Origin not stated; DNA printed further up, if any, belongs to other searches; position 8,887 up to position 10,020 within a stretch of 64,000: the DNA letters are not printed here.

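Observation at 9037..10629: Polymorphic-toxin-like protein with no recognisable trafficking domain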

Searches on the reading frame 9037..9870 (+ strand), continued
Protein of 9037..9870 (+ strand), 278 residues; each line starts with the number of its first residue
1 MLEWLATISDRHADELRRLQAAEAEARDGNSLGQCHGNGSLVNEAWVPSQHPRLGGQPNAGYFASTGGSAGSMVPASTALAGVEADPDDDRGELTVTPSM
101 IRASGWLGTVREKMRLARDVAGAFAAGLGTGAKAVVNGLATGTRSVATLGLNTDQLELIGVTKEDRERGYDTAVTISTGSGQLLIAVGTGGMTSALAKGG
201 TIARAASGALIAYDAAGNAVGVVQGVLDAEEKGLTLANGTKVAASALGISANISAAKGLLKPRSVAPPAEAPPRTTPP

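Call 86: fold_search(model_id=the predicted structure, library=viral)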
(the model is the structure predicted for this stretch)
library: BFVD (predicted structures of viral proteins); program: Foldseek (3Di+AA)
matches with E <= 10: 427; with E <= 0.001: 0
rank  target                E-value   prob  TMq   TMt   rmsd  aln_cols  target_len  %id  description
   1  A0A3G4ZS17            3.4e-02  0.20  0.11  0.11  26.0       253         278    9  Uncharacterized protein [Edafosvirus sp.]
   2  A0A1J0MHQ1            7.1e-02  0.08  0.08  0.07  24.4       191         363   18  Long tail fiber protein Gp37 [Klebsiella phage KPV15]
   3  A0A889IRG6            1.2e-01  0.14  0.10  0.14   9.3        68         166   22  (no name in the UniProt tables at hand)
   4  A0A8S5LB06            1.2e-01  0.18  0.11  0.04  20.2       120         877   12  Uncharacterized protein [Podoviridae sp. ctBev14]
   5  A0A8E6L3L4            2.0e-01  0.08  0.10  0.16  15.9       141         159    8  (no name in the UniProt tables at hand)
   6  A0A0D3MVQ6            2.4e-01  0.25  0.15  0.42  12.4        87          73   11  Uncharacterized protein [Staphylococcus phage vB_SepM_ phiIPLA-C1C]
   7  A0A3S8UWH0            3.1e-01  0.23  0.12  0.17   8.6        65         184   11  Putative lectin [Megavirus baoshan]
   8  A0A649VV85            3.1e-01  0.13  0.12  0.07  28.3       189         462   18  Uncharacterized protein [Gordonia phage EMoore]
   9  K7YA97                3.1e-01  0.11  0.14  0.18  25.0       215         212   14  EORF12 [Rat cytomegalovirus (isolate England)]
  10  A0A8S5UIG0            3.8e-01  0.12  0.09  0.10   7.3        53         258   28  Baseplate protein [Myoviridae sp. ctu2j3]
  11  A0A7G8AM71            4.8e-01  0.30  0.09  0.11   8.4        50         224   16  (no name in the UniProt tables at hand)
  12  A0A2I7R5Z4            7.0e-01  0.03  0.10  0.11  15.8       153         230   11  (no name in the UniProt tables at hand)
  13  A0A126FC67            7.4e-01  0.05  0.10  0.13  17.9       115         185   14  Uncharacterized protein [Lonomia obliqua multiple nucleopolyhedrovirus]
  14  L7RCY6                7.9e-01  0.12  0.11  0.16   9.3        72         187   14  Bulb-type mannose-specific lectin [Acanthamoeba polyphaga moumouvirus]
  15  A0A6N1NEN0            7.9e-01  0.09  0.15  0.22  18.6       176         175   11  Mannose-specific lectin [Tupanvirus deep ocean]
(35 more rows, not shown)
